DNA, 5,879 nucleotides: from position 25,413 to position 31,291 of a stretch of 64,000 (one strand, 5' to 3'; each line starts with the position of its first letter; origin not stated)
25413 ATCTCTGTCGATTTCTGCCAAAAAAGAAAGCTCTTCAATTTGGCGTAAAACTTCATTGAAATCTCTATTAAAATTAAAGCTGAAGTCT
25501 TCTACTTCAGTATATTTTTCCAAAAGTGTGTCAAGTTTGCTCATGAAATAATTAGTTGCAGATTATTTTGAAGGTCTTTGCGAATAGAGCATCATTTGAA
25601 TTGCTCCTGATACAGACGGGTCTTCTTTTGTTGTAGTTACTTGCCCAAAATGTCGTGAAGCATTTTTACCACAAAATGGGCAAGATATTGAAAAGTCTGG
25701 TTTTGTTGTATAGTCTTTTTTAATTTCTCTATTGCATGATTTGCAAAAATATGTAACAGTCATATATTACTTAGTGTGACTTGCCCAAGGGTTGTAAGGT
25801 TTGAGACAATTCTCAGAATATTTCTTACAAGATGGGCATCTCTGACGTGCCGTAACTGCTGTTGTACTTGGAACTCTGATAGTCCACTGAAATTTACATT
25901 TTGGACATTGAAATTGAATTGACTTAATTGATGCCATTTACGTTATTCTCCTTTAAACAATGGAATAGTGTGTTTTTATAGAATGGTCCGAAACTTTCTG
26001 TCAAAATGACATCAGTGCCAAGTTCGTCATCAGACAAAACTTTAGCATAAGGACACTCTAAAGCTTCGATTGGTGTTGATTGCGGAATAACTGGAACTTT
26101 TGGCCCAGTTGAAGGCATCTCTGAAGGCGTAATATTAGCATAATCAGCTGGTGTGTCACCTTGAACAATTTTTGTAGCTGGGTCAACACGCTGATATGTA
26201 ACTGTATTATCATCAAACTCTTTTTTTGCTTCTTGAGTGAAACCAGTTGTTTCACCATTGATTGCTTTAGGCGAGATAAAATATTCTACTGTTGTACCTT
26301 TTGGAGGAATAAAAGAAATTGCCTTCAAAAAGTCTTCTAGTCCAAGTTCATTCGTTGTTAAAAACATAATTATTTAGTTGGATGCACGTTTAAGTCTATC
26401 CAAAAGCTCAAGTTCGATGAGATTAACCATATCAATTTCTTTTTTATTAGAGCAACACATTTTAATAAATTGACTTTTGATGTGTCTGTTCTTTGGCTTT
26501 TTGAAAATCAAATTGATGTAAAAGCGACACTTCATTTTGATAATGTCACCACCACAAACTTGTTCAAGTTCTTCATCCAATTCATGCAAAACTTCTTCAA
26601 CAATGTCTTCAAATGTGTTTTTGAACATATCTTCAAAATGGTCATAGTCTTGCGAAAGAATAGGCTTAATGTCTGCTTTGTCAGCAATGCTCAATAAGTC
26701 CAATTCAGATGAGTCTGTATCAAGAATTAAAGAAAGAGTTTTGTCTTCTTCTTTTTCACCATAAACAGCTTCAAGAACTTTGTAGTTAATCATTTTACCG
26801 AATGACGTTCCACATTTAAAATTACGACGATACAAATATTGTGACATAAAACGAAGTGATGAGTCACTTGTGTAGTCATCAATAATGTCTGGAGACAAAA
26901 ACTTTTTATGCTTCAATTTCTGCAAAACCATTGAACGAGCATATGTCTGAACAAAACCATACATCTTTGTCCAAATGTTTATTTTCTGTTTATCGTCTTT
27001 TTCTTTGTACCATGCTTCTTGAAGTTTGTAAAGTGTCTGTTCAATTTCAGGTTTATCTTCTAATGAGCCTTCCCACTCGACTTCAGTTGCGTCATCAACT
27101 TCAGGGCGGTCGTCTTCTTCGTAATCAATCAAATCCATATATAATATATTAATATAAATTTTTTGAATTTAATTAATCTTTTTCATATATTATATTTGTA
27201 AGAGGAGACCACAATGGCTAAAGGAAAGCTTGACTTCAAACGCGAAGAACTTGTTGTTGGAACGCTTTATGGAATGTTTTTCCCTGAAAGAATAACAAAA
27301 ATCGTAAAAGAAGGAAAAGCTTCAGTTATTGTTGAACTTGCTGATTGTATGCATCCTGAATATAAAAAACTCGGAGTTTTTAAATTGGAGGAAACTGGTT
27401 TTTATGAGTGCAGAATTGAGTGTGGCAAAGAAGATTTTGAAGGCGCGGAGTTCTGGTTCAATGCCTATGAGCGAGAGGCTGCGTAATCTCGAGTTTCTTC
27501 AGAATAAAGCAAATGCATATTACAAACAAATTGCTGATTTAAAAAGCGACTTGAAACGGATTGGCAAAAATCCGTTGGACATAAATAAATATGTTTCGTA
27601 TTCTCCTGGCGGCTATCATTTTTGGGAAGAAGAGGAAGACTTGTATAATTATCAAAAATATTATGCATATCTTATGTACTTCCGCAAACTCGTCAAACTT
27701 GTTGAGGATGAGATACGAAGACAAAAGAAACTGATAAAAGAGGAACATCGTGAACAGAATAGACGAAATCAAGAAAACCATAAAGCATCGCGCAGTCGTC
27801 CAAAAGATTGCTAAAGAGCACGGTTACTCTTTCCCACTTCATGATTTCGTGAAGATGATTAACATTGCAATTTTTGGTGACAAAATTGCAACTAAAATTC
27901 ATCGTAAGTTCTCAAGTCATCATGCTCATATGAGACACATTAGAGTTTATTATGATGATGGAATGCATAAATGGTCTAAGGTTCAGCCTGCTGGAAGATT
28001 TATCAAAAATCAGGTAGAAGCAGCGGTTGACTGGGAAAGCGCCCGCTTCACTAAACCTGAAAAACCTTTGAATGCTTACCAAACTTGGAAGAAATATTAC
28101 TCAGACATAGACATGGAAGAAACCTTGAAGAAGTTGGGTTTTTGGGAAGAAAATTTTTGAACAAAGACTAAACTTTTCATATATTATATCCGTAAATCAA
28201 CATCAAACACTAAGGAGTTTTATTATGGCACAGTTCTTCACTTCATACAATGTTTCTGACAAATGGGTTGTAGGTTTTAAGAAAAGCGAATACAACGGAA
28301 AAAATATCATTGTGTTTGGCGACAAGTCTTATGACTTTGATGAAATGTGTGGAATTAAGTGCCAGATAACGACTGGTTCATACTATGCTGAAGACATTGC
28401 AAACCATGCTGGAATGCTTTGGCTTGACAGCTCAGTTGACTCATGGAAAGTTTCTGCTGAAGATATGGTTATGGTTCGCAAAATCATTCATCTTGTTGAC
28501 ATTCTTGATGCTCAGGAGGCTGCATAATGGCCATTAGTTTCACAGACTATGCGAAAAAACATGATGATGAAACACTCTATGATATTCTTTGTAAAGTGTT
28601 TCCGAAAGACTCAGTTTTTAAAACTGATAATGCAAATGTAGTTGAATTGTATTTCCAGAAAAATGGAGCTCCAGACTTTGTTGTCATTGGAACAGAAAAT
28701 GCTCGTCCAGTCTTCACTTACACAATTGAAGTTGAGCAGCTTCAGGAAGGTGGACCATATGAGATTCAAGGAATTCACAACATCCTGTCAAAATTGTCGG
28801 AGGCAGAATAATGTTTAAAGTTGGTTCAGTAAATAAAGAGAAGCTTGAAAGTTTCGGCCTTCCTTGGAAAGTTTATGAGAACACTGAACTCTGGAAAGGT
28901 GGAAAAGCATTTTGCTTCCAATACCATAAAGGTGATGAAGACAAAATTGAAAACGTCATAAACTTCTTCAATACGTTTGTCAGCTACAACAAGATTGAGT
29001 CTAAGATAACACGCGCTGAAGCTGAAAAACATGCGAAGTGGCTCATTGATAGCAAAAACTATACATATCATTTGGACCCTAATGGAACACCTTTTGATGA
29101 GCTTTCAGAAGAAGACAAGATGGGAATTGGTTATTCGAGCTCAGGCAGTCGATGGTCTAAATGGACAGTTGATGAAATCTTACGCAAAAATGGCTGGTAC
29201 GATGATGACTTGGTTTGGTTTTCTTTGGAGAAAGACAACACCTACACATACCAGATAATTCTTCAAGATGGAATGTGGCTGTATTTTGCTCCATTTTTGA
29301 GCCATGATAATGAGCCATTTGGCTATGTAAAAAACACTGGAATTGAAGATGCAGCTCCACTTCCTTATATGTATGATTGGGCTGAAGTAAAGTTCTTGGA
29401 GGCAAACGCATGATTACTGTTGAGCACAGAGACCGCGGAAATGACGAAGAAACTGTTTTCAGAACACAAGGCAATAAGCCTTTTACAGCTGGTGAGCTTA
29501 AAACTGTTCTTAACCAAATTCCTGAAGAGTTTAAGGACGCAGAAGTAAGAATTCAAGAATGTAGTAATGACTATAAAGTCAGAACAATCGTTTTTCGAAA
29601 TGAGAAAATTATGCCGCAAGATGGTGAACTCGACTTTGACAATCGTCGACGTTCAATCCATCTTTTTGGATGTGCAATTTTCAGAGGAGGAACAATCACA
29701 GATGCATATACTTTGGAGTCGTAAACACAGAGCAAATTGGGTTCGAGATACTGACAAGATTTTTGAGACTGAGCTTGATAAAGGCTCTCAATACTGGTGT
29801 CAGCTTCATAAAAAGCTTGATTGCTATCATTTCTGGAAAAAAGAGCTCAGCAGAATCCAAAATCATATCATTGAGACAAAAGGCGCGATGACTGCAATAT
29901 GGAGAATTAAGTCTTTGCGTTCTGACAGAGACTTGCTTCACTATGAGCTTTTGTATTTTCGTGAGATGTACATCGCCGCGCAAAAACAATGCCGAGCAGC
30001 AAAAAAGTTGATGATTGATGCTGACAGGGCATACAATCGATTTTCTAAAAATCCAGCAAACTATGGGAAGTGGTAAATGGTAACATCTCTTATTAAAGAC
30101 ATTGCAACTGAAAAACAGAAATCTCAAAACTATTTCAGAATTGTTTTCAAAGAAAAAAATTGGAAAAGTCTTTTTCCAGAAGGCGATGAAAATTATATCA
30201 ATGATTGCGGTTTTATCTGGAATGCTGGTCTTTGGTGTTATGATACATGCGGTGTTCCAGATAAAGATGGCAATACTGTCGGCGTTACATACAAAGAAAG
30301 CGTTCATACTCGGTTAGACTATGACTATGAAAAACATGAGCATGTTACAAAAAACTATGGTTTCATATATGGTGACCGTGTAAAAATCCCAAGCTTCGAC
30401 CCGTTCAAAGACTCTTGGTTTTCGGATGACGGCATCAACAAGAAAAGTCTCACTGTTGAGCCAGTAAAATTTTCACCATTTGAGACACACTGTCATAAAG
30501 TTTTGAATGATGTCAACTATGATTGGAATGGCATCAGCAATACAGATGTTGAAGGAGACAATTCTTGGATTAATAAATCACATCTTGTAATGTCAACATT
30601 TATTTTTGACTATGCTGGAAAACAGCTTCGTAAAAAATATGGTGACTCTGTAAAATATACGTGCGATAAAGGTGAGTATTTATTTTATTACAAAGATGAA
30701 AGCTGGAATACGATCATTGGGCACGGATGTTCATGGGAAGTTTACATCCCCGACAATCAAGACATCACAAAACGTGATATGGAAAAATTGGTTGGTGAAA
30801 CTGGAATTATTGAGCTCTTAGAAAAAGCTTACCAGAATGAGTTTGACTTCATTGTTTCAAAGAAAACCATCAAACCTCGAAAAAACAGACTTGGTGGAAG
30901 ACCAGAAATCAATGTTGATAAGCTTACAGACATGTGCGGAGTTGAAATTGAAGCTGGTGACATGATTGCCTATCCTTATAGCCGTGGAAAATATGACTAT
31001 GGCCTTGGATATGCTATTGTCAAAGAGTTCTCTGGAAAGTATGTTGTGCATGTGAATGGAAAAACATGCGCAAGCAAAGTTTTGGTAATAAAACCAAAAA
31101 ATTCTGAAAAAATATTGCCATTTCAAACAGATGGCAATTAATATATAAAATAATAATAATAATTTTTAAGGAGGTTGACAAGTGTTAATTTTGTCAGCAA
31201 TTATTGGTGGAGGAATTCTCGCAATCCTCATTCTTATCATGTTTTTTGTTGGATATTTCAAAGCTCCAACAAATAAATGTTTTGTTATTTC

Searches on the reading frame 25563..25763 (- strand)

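Call 87: search_protein_families(library=pfam, proteins=[window:25563-25763:-], max_evalue=0.01)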
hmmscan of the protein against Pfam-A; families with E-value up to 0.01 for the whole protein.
window:25563-25763:- (66 aa): 2 families
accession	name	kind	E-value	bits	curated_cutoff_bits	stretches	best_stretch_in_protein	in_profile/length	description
PF14369.11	Zn_ribbon_19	-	0.00082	19.9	30.8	1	4-33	2-29/35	zinc-ribbon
PF09723.15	Zn_ribbon_8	-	0.0027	18.1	34.4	1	5-37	6-39/41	Zinc ribbon domain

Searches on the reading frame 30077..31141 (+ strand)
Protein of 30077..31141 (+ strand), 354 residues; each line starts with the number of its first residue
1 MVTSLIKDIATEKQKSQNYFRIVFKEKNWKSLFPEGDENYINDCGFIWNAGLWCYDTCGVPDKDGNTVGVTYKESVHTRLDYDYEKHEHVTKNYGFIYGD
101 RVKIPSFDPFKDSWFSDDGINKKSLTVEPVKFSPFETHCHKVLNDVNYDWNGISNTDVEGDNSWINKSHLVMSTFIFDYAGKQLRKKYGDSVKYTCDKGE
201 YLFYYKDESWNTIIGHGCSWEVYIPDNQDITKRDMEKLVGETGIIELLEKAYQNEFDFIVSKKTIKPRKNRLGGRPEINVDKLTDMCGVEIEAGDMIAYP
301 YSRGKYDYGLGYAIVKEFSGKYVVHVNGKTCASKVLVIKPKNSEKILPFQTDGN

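Call 11: search_protein_families(library=pfam, proteins=[window:30077-31141:+], max_evalue=0.01)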
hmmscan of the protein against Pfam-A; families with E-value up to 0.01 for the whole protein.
window:30077-31141:+ (354 aa): 0 families

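Call 16: search_protein_families(library=phrogs, proteins=[window:30077-31141:+], max_evalue=0.01)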
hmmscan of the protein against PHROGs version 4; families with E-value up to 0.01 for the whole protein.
window:30077-31141:+ (354 aa): 1 family
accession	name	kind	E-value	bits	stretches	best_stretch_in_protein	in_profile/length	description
phrog_13282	-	unknown function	0.0049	18.1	0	175-200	6-29/94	-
